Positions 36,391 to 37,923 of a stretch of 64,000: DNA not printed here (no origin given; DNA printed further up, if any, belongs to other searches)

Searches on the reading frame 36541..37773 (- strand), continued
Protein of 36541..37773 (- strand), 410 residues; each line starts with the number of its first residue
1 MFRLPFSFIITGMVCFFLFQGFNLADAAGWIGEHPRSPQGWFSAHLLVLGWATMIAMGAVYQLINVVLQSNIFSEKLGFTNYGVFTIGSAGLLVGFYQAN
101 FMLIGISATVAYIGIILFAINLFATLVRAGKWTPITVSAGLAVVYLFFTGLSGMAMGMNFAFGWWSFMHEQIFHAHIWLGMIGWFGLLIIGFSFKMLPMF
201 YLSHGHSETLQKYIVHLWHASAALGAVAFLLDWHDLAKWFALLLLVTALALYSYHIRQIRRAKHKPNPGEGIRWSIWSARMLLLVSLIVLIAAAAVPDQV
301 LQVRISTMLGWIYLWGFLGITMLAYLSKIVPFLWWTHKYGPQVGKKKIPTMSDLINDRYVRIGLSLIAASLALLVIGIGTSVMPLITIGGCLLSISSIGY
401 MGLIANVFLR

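Call 34: search_protein_families(library=ncbifam, proteins=[L049:6121-8484:-, L053:4359-6014:+, L053:3883-4359:+, L045:8173-9318:-, L074:11616-12071:+, L003:9067-9414:+, L046:7944-8555:-, L074:9124-9360:+, L066:9508-9747:+], max_evalue=0.01)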
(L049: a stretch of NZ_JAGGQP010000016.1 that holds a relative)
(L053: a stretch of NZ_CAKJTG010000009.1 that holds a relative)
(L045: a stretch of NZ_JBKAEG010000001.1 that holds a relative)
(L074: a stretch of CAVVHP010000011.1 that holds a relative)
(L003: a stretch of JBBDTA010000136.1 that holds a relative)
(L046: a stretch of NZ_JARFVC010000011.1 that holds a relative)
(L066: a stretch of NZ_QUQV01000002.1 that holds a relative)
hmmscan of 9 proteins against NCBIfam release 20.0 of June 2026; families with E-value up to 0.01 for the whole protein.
L049:6121-8484:- (787 aa): 0 families

L053:4359-6014:+ (551 aa): 6 families
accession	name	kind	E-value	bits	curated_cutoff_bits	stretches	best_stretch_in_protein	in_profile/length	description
TIGR02891.1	CtaD_CoxA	equivalog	5.8e-30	104.4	670.75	1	15-484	8-467/504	cytochrome c oxidase subunit I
NF041075.1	quin_ox_SoxB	equivalog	4.6e-18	65.4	700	1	53-481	37-449/468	proton pump complex quinol oxidase subunit SoxB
NF050116.1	cyt_aa3_Actin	exception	2.5e-13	49.7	880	1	16-482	10-466/522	aa3-type cytochrome oxidase subunit I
TIGR02882.1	QoxB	equivalog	4.8e-11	41.8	1015.5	1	15-491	51-519/643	cytochrome aa3 quinol oxidase subunit I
TIGR02843.1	CyoB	equivalog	1.5e-07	30.3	1020.35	1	17-481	56-514/646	cytochrome o ubiquinol oxidase subunit I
NF011053.0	PRK14485.1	subfamily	3.4e-05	22.2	1080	1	183-487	174-461/716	putative bifunctional cbb3-type cytochrome c oxidase subunit I/II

L053:3883-4359:+ (158 aa): 6 families
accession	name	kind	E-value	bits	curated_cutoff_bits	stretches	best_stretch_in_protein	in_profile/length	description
TIGR02866.1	CoxB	equivalog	9.5e-19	67.7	147.7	1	60-158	94-193/202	cytochrome c oxidase subunit II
TIGR04246.1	nitrous_NosZ_Gp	equivalog_domain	6.1e-11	41.3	625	1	72-156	488-576/578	Sec-dependent nitrous-oxide reductase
NF050117.1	aa3_CtaC_Actin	exception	8.5e-10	38.3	250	1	82-158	158-234/244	aa3-type cytochrome oxidase subunit II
TIGR04244.1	nitrous_NosZ_RR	equivalog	5.4e-08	31.8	625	1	74-153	540-623/627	TAT-dependent nitrous-oxide reductase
NF052460.1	L-NosZ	equivalog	8.9e-07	27.8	700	1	56-156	368-478/480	clade III lactonase-type nitrous-oxide reductase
NF041074.2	quin_ox_SoxA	equivalog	0.00037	20.4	110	1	78-156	72-153/154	proton pump complex quinol oxidase subunit SoxA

L045:8173-9318:- (381 aa): 70 families (the best 25 are shown)
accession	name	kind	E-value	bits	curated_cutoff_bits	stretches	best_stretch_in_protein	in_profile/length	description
TIGR04053.2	TIGR04053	equivalog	4.9e-159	529.4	395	1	13-371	2-366/366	TIGR04053 family radical SAM/SPASM domain-containing protein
TIGR04545.1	rSAM_ahbD_hemeb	equivalog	1.4e-111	373.2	500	1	20-371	1-339/339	heme b synthase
TIGR04055.1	rSAM_NirJ2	equivalog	1.7e-67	228.3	500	2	20-248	1-229/326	putative heme d1 biosynthesis radical SAM protein NirJ2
TIGR04054.1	rSAM_NirJ1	equivalog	9.3e-52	175.9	650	1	20-368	37-381/387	putative heme d1 biosynthesis radical SAM protein NirJ1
TIGR04546.1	rSAM_ahbC_deAc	equivalog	2.4e-49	168.2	650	1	15-368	36-384/390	12,18-didecarboxysiroheme deacetylase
TIGR04051.1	rSAM_NirJ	equivalog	1e-48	166.1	515.45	1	20-368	3-347/354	heme d1 biosynthesis radical SAM protein NirJ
TIGR03962.1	mycofact_rSAM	equivalog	7.4e-44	150.3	265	2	16-226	9-219/339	mycofactocin radical SAM maturase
TIGR04347.1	pseudo_SAM_Halo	equivalog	8.5e-42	143.8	525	1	17-368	37-384/390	TIGR04347 family pseudo-SAM/SPASM protein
NF045574.1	sacti_mat_StsB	exception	8.8e-40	136.9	625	2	21-206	98-280/466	StsB family radical SAM/SPASM domain sactipeptide maturase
NF050035.1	rSAM_WgK_link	exception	2.1e-39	135.6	650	2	12-226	2-213/367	radical SAM/SPASM peptide maturase WgkB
TIGR04303.1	GeoRSP_rSAM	equivalog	2.5e-38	132.5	400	2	16-187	2-169/325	GeoRSP system radical SAM/SPASM protein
TIGR02109.1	PQQ_syn_pqqE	equivalog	1.3e-32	113.1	381.35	2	16-186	4-173/358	pyrroloquinoline quinone biosynthesis protein PqqE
TIGR04340.1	rSAM_ACGX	hypoth_equivalog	4.8e-32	111.5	400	1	19-367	3-337/341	radical SAM/SPASM domain protein, ACGX system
TIGR03913.1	rad_SAM_trio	equivalog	8.6e-29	100.2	591.75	2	9-213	8-212/477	GDL motif peptide-associated radical SAM/SPASM maturase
TIGR04251.1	SCM_rSAM_ScmF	equivalog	1e-27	97.4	400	2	23-203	8-190/353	SynChlorMet cassette radical SAM/SPASM protein ScmF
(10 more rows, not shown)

L074:11616-12071:+ (151 aa): 1 family
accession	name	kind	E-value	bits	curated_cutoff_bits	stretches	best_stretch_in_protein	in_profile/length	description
TIGR00780.1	ccoN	equivalog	0.0062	15.5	583.15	1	8-96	308-395/474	cytochrome-c oxidase, cbb3-type subunit I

L003:9067-9414:+ (115 aa): 0 families

L046:7944-8555:- (203 aa): 29 families (the best 25 are shown)
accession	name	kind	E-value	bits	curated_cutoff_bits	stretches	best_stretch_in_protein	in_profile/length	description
NF001457.0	PRK00317.1-3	equivalog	6.5e-42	143.3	164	1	10-200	3-195/200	molybdenum cofactor guanylyltransferase MobA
NF011056.0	PRK14489.1-1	equivalog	9.1e-38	130.3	379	1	8-199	5-193/363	bifunctional molybdenum cofactor guanylyltransferase MobA/molybdopterin-guanine dinucleotide biosynthesis adaptor protein MobB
TIGR02665.1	molyb_mobA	equivalog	3.8e-34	118.3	151.85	1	10-195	2-185/186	molybdenum cofactor guanylyltransferase MobA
NF001837.0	PRK00560.1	equivalog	2.3e-23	82.9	182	1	1-197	1-186/196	molybdenum cofactor guanylyltransferase MobA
NF002741.0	PRK02726.1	equivalog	4.6e-23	81.9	179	1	8-200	7-196/200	molybdenum cofactor guanylyltransferase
NF001855.0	PRK00576.1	equivalog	3.3e-17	62.7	205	1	7-197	5-191/197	molybdenum cofactor guanylyltransferase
NF011070.0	PRK14500.1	equivalog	3.4e-16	59.4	606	1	9-199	167-352/358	putative bifunctional molybdopterin-guanine dinucleotide biosynthesis protein MoaC/MobA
NF011059.0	PRK14490.1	equivalog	5.8e-16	58.6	354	1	7-200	179-367/374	bifunctional molybdenum cofactor guanylyltransferase MobA/molybdopterin-guanine dinucleotide biosynthesis adaptor protein MobB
NF011057.0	PRK14489.1-2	subfamily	1.1e-13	51.2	541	1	8-199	6-195/363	bifunctional molybdenum cofactor guanylyltransferase MobA/molybdopterin-guanine dinucleotide biosynthesis adaptor protein MobB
NF011058.0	PRK14489.1-3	exception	2.3e-13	49.4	820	1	8-173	8-174/382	molybdenum cofactor guanylyltransferase MobA, DUF3305 domain-containing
TIGR03310.1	matur_MocA_YgfJ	equivalog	3.7e-13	49.9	186.45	1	11-164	2-158/188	molybdenum cofactor cytidylyltransferase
NF045665.1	NTPtran_DVU1551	equivalog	2.1e-09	36.9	315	1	10-135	2-131/359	DVU_1551 family NTP transferase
TIGR01173.1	glmU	equivalog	1.6e-07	30.5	366.85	1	12-126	4-121/452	bifunctional UDP-N-acetylglucosamine diphosphorylase/glucosamine-1-phosphate N-acetyltransferase GlmU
NF010939.0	PRK14359.1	equivalog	3.4e-07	29.2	592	1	12-122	6-119/430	bifunctional UDP-N-acetylglucosamine diphosphorylase/glucosamine-1-phosphate N-acetyltransferase GlmU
TIGR00453.1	ispD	equivalog_domain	6.3e-07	29.1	181.3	1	12-133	3-129/219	2-C-methyl-D-erythritol 4-phosphate cytidylyltransferase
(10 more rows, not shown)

L074:9124-9360:+ (78 aa): 0 families

L066:9508-9747:+ (79 aa): 0 families

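Call 35: search_protein_families(library=pfam, proteins=[L049:6121-8484:-, L053:4359-6014:+, L053:3883-4359:+, L045:8173-9318:-, L074:11616-12071:+, L003:9067-9414:+, L046:7944-8555:-, L074:9124-9360:+, L066:9508-9747:+], max_evalue=0.01)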
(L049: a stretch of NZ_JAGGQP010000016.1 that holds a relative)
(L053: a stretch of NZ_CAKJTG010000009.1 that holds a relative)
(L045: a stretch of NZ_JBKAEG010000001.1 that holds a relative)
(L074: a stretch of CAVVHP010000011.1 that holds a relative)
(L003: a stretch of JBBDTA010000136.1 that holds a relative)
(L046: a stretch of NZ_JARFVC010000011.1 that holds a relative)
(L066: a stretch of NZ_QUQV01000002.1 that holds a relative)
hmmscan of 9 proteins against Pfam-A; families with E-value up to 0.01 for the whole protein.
L049:6121-8484:- (787 aa): 2 families
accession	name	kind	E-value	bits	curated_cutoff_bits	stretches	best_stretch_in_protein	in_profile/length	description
PF22085.1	NorB_cytochrome_c-like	-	2.7e-63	214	29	1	51-237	1-181/181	Nitric oxide reductase subunit B, cytochrome c-like domain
PF00115.25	COX1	-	9.3e-53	180.1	34.8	1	306-738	5-427/436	Cytochrome C and Quinol oxidase polypeptide I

L053:4359-6014:+ (551 aa): 1 family
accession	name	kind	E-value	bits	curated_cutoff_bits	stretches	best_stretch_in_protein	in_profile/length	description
PF00115.25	COX1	-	3.5e-91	306.7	34.8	1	17-470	2-436/436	Cytochrome C and Quinol oxidase polypeptide I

L053:3883-4359:+ (158 aa): 2 families
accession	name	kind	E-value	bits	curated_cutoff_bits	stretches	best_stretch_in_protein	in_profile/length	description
PF00116.26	COX2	-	5.5e-10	39.6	22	1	84-156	47-119/120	Cytochrome C oxidase subunit II, periplasmic domain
PF13473.12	Cupredoxin_1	-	2.1e-05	24.9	27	1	78-140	30-93/104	Cupredoxin-like domain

L045:8173-9318:- (381 aa): 3 families
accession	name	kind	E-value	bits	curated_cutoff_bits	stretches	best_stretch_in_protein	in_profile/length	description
PF04055.27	Radical_SAM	-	3.2e-24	86.4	29.5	1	24-180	2-164/166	Radical SAM superfamily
PF13186.11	SPASM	-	0.00011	22.9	21.5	1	287-340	7-66/67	Iron-sulfur cluster-binding domain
PF13353.11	Fer4_12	-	0.0003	21.6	22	1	27-88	13-76/137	4Fe-4S single cluster domain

L074:11616-12071:+ (151 aa): 2 families
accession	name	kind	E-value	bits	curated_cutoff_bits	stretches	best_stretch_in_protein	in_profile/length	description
PF00115.25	COX1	-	8.7e-09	35.2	34.8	1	4-114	307-413/436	Cytochrome C and Quinol oxidase polypeptide I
PF11070.13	DUF2871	-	0.00017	22.3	27.4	1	7-122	3-111/134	Protein of unknown function (DUF2871)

L003:9067-9414:+ (115 aa): 0 families

L046:7944-8555:- (203 aa): 2 families
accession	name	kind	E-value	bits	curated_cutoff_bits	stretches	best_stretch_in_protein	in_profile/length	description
PF12804.13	NTP_transf_3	-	6.6e-35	121.1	27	1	11-160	1-150/160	MobA-like NTP transferase domain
PF01983.22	CofC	-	0.0025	17.5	22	1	50-137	45-129/217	Guanylyl transferase CofC like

L074:9124-9360:+ (78 aa): 1 family
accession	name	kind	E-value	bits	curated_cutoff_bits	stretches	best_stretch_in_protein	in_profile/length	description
PF10006.14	DUF2249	-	1.9e-31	108.2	29.5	1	8-77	1-70/70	Uncharacterized conserved protein (DUF2249)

L066:9508-9747:+ (79 aa): 1 family
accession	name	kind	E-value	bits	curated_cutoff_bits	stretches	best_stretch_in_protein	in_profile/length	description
PF10006.14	DUF2249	-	3e-15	56.2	29.5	1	7-75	1-70/70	Uncharacterized conserved protein (DUF2249)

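Call 54: search_protein_representatives(alignment_id=A1)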
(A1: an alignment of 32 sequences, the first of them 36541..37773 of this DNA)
Query: 32 sequences, 417 profile positions. Proteins with E-value up to 0.001 (for the whole library): 4952; up to 1e-10: 3137; up to 1e-30: 1534. The best 150 are listed.
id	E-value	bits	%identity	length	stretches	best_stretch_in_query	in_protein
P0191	7.0e-156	535.7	-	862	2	9-417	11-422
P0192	5.3e-136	470.2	-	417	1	5-416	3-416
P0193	8.5e-125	433.3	-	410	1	10-416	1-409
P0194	8.8e-119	413.5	-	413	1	7-417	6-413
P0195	3.5e-116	404.9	-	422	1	4-417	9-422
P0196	1.3e-115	403.1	-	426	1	4-416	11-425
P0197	1.0e-114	400.1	-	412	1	4-417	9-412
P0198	2.3e-114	399.0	-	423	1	4-417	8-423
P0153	7.9e-114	397.2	-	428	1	4-417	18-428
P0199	3.2e-113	395.2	-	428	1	6-417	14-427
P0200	6.7e-110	384.3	-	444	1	8-415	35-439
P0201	4.0e-109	381.7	-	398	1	23-416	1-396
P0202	7.3e-109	380.8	-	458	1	7-415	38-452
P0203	6.3e-108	377.8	-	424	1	4-417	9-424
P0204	5.7e-107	374.6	-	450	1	4-415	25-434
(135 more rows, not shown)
